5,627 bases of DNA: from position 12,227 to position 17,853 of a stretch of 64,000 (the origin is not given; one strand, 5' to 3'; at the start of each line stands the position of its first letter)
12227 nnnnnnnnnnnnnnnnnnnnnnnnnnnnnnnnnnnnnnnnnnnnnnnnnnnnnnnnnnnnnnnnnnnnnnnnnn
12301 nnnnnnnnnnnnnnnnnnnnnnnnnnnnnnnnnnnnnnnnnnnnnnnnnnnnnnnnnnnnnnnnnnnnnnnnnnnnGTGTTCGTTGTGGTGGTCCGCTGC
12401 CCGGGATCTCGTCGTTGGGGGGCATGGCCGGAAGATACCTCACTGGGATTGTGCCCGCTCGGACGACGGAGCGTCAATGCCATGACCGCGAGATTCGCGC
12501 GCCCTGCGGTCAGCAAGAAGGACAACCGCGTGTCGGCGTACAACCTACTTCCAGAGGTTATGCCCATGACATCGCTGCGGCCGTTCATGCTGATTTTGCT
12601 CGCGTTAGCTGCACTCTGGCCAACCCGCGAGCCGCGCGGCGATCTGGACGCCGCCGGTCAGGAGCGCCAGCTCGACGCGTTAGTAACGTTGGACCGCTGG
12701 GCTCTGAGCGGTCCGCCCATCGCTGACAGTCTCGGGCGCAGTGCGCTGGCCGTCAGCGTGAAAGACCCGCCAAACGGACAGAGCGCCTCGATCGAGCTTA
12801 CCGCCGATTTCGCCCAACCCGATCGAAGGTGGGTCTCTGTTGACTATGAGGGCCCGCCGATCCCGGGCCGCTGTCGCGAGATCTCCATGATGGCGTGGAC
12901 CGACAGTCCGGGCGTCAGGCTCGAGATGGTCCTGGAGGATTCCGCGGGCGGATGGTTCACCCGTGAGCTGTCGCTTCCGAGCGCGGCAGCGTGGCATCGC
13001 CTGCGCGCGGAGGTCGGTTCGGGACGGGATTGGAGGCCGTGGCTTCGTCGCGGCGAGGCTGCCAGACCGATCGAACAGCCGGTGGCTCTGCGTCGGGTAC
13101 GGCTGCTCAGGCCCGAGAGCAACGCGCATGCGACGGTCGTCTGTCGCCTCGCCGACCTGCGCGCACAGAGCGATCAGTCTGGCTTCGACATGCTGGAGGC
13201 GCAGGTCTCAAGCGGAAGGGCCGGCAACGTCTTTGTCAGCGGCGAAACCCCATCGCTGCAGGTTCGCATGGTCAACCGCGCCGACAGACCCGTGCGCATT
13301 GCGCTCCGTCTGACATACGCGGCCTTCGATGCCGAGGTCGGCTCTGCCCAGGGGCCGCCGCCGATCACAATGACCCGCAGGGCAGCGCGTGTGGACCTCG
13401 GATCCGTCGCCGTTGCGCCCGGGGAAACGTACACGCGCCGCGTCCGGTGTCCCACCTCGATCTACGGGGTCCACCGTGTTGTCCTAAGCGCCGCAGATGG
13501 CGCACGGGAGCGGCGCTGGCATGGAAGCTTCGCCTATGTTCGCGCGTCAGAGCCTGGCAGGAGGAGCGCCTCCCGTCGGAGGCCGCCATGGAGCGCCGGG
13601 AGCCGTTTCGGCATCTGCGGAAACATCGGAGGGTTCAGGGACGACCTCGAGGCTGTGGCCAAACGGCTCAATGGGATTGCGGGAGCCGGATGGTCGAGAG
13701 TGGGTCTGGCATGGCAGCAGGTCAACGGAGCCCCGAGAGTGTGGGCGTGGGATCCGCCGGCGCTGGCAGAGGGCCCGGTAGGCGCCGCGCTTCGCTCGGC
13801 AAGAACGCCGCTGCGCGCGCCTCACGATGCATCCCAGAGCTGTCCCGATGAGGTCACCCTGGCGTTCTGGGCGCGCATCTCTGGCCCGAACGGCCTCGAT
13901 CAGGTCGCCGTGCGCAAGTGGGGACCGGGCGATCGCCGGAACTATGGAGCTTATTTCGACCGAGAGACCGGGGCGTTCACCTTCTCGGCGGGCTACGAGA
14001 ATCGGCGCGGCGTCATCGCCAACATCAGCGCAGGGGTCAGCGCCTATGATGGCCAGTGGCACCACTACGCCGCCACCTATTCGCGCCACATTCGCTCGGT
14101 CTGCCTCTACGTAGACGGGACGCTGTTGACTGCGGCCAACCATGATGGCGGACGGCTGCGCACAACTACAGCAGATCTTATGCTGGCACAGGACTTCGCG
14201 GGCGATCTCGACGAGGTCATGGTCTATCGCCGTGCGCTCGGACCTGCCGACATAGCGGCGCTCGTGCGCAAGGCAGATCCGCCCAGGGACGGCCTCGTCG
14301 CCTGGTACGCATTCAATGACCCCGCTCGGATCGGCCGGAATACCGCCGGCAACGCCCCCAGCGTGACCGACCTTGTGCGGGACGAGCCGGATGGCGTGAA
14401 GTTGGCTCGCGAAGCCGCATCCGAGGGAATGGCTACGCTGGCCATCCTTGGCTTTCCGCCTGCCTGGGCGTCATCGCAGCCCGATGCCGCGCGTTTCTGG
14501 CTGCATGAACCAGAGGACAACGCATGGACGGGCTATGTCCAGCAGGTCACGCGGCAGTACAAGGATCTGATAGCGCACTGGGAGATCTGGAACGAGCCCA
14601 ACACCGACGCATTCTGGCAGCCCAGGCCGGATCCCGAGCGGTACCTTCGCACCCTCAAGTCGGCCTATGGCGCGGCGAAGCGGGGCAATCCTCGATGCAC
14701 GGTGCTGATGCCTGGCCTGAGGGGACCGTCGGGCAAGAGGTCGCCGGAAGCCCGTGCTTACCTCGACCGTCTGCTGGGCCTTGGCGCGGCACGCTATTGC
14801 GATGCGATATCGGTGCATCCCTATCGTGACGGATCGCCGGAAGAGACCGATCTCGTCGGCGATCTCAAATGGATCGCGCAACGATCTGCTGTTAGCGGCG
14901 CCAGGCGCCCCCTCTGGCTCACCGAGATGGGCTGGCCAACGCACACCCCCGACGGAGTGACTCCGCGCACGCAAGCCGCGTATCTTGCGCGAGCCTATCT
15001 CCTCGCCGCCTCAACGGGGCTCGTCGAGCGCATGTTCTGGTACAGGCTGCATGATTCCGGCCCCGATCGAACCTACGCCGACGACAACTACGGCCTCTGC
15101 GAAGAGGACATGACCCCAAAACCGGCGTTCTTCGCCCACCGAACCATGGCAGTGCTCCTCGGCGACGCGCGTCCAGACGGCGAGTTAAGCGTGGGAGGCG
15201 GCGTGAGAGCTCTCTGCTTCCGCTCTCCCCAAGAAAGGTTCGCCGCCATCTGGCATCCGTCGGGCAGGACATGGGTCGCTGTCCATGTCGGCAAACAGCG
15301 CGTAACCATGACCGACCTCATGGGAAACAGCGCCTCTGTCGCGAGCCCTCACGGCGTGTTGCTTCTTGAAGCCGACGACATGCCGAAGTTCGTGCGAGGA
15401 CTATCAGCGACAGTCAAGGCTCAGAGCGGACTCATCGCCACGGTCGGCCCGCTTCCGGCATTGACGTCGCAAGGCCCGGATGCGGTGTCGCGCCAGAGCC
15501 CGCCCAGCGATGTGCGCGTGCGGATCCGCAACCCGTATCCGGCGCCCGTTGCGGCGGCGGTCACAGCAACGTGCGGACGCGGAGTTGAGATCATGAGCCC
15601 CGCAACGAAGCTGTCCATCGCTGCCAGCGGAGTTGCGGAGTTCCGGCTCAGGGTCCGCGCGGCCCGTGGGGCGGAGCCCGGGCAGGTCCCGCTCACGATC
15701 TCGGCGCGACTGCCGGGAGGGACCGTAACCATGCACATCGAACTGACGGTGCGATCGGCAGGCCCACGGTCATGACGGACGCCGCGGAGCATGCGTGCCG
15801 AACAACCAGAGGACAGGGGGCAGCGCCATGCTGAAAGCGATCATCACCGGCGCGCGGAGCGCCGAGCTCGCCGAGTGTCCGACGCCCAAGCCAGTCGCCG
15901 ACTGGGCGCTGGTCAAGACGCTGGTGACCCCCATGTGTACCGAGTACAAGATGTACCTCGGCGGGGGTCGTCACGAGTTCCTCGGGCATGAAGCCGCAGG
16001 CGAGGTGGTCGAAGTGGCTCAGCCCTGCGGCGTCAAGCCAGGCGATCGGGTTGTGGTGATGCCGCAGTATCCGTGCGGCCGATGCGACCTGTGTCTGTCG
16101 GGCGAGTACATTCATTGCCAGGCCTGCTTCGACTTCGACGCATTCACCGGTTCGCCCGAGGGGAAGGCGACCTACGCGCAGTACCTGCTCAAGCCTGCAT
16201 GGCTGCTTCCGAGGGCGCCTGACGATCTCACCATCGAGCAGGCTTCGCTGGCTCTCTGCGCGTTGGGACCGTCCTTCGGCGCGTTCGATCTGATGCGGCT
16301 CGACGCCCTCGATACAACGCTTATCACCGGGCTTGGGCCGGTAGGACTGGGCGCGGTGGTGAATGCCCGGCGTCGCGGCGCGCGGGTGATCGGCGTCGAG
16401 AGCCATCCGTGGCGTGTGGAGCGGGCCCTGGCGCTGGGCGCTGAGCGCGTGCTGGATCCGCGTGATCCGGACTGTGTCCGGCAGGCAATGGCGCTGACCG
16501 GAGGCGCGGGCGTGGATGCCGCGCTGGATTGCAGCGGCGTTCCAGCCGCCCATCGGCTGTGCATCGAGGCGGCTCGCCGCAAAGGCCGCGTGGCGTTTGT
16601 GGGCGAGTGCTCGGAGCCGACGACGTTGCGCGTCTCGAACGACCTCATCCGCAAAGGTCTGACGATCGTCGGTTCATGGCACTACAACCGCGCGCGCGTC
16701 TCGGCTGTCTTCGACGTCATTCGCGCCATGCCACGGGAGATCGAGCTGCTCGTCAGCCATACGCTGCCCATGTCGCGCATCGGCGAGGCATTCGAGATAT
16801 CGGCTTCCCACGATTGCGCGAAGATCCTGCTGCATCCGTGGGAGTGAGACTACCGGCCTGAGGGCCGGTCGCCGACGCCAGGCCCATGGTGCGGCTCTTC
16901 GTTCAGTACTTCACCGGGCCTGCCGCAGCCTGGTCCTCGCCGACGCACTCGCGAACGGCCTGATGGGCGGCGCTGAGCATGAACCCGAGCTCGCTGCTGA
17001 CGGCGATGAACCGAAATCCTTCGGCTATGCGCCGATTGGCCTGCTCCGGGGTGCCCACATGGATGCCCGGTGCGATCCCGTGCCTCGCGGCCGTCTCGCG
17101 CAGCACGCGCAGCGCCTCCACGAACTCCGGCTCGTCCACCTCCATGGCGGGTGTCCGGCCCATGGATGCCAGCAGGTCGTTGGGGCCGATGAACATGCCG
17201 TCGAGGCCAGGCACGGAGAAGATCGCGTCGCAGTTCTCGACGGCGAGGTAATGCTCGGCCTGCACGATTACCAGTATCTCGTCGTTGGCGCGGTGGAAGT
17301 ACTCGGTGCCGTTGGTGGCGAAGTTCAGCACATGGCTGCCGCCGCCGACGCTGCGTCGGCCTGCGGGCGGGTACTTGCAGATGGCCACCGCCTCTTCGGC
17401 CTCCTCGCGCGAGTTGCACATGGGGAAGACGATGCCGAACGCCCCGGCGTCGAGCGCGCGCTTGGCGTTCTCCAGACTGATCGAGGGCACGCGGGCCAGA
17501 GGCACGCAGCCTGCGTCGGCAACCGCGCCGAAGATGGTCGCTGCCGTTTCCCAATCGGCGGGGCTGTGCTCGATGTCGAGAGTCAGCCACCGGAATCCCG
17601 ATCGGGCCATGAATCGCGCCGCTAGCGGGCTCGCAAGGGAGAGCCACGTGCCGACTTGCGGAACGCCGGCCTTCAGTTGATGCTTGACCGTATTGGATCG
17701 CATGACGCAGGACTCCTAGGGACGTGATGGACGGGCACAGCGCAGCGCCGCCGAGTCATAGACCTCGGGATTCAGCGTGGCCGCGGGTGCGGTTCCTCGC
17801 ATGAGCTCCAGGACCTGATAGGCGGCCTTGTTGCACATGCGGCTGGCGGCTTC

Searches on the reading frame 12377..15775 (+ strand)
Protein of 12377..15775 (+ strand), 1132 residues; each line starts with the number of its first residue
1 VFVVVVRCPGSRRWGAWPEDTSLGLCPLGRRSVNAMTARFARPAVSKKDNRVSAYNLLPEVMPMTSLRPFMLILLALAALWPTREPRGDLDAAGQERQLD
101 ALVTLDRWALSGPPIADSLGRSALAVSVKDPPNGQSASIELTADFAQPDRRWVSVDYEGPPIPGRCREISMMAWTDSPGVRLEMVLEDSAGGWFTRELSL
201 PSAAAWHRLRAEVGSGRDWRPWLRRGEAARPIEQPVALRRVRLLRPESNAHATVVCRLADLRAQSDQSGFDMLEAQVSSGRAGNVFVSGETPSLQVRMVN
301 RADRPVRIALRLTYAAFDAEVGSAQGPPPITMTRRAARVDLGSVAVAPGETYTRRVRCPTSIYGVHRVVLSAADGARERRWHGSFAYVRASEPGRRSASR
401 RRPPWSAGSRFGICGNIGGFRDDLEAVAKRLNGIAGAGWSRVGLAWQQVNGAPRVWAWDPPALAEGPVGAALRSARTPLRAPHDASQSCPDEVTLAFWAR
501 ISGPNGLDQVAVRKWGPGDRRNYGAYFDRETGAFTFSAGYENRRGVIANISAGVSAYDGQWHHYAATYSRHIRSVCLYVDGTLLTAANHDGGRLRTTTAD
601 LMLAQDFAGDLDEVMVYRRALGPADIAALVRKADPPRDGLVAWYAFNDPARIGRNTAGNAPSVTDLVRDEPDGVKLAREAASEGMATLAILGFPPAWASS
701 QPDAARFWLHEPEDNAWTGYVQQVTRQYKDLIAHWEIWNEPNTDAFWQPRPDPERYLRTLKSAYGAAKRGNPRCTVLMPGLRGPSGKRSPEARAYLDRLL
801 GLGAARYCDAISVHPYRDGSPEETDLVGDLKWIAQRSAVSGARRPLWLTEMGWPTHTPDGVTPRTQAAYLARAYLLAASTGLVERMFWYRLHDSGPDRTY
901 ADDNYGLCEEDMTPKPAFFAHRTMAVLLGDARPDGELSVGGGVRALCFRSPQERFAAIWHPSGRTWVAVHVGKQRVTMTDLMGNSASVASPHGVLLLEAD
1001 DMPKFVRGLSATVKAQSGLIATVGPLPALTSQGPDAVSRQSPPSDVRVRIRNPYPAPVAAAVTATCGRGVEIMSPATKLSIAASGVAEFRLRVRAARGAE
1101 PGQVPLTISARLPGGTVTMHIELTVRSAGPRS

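Call 4: search_protein_families(library=pfam, proteins=[window:12377-15775:+], max_evalue=0.01)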
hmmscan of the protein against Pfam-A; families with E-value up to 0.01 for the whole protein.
window:12377-15775:+ (1132 aa): 3 families
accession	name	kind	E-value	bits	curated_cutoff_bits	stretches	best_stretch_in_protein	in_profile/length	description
PF13385.13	Laminin_G_3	-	1.9e-17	64.3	27.6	1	485-627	12-151/151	Concanavalin A-like lectin/glucanases superfamily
PF11790.14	Glyco_hydro_cc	-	0.00051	20.1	21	1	725-901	59-224/237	Glycosyl hydrolase catalytic core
PF18989.5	DUF5722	-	0.0048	16.3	30.5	1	833-918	274-363/393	Family of unknown function (DUF5722)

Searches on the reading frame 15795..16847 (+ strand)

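Call 77: search_protein_families(library=pfam, proteins=[window:15795-16847:+], max_evalue=0.00001)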
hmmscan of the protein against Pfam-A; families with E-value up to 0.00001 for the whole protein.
window:15795-16847:+ (350 aa): 3 families
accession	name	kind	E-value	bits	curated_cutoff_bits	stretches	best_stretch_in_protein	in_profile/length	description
PF00107.32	ADH_zinc_N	-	1.3e-27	96.7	31.8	1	182-308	1-126/129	Zinc-binding dehydrogenase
PF08240.17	ADH_N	-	4.1e-14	53.1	23.5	1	36-142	3-103/104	Alcohol dehydrogenase GroES-like domain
PF13602.12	ADH_zinc_N_2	-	7.6e-07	30.6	27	1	214-338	1-125/134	Zinc-binding dehydrogenase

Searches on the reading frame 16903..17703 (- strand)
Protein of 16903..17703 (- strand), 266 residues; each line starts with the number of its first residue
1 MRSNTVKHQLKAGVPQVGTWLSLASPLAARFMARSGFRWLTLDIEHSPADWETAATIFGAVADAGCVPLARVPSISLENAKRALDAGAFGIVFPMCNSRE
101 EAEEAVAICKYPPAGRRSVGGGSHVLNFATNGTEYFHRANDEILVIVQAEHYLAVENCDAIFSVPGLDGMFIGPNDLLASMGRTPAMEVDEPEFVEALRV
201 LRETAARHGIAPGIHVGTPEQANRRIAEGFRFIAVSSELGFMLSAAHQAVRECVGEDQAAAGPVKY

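Call 77: search_protein_families(library=pfam, proteins=[window:16903-17703:-], max_evalue=0.00001)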
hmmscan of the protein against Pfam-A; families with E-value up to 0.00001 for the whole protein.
window:16903-17703:- (266 aa): 1 family
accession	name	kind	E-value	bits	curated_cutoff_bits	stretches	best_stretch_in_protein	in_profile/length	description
PF03328.21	HpcH_HpaI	-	3e-30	105.6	25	1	16-242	1-218/221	HpcH/HpaI aldolase/citrate lyase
